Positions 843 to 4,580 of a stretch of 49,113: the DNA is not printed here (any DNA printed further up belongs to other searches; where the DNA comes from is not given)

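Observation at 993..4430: Four enzymatic/scaffold modules fused in one ORF at the tail of the flgK-flgL-fliW string: TPR + GT41-like GT + kinase-like + SAM-methyltransferase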

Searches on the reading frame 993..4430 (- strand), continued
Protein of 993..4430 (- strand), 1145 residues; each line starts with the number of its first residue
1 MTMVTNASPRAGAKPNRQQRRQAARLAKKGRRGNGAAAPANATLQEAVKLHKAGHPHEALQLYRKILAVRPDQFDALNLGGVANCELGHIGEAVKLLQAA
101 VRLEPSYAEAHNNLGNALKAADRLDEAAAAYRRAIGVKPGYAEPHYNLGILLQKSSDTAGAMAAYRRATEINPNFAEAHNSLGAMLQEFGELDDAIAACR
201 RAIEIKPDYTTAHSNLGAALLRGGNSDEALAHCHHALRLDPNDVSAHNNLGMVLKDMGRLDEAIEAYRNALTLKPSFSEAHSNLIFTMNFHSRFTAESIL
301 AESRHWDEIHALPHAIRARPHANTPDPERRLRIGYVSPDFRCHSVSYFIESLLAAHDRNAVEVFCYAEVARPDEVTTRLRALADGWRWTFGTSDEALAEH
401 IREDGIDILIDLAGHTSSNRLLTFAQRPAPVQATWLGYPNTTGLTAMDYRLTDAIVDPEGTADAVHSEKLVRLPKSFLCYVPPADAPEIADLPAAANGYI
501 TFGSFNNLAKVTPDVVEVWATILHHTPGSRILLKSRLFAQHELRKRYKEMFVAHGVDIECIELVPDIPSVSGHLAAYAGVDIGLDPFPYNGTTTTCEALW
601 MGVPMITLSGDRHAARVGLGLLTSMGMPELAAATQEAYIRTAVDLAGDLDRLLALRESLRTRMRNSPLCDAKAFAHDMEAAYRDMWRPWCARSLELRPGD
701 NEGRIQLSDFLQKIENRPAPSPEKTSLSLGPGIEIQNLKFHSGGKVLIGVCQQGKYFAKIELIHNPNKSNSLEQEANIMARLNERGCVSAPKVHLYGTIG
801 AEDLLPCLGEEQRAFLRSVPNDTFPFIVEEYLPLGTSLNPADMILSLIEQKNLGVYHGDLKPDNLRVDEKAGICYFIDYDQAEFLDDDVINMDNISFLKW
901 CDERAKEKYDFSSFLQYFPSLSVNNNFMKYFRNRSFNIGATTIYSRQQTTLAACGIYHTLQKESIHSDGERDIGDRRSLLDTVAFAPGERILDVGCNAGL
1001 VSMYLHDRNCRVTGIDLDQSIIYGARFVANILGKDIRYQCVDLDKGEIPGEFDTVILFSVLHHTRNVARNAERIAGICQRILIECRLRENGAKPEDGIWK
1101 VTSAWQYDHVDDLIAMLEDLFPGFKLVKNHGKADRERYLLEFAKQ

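Call 17: find_encoding_contigs(protein=P0001, flank=10000, max_places=4)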
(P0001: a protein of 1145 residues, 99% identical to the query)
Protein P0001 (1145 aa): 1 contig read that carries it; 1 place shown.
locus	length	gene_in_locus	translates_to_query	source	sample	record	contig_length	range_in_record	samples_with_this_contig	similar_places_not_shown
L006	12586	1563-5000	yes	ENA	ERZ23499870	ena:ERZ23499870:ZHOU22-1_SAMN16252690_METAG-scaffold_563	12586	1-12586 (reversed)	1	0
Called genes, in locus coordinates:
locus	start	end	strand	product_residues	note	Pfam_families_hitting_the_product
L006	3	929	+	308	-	?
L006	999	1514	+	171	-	PF02623:FliW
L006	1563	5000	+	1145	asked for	PF13414:TPR_11, PF13432:TPR_16, PF13432:TPR_16, PF00515:TPR_1, PF13844:Glyco_transf_41, PF08241:Methyltransf_11, PF08242:Methyltransf_12, PF13649:Methyltransf_25, +31 more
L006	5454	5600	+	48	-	-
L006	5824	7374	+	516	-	PF00669:Flagellin_N, PF00700:Flagellin_C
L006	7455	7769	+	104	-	PF03646:FlaG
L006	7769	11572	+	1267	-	PF02465:FliD_N, PF07196:Flagellin_IN (faint), PF07195:FliD_C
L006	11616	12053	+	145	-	PF02561:FliS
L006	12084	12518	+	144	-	PF02561:FliS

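Call 19: find_encoding_contigs(protein=P0002, flank=5000, max_places=3)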
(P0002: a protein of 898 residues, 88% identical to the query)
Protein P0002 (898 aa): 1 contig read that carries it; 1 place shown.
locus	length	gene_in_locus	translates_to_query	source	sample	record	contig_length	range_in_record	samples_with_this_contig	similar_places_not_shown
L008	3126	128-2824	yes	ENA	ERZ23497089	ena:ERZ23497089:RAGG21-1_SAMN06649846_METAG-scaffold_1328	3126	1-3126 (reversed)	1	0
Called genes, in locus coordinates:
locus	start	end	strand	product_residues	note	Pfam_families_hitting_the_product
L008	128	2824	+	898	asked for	PF13414:TPR_11 (weak), PF13432:TPR_16, PF00515:TPR_1, PF07719:TPR_2 (weak), PF13181:TPR_8 (weak), PF13414:TPR_11, PF00515:TPR_1, PF13844:Glyco_transf_41, +15 more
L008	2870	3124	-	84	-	?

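Call 59: search_protein_families(library=pfam, proteins=[L006:5824-7374:+, L006:7769-11572:+], max_evalue=0.001)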
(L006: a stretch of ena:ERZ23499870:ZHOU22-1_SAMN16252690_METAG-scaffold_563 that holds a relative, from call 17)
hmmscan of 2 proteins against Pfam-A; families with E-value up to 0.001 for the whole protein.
L006:5824-7374:+ (516 aa): 2 families
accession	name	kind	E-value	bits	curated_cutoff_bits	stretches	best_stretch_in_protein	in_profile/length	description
PF00669.25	Flagellin_N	-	2.1e-33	115.8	26.6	1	7-142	3-138/139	Bacterial flagellin N-terminal helical region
PF00700.27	Flagellin_C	-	8.3e-21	74.6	23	1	432-515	3-86/86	Bacterial flagellin C-terminal helical region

L006:7769-11572:+ (1267 aa): 3 families
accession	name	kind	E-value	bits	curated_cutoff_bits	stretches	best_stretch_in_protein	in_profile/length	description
PF07195.17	FliD_C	-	3.2e-33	115.6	25.4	2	575-736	9-163/236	Flagellar hook-associated protein 2 C-terminus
PF02465.23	FliD_N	-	1.4e-14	54.9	24.8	1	24-138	1-97/97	Flagellar hook-associated protein 2 N-terminus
PF07196.18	Flagellin_IN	-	1.3e-07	32.1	22.7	2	1054-1091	12-48/55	Flagellin hook IN motif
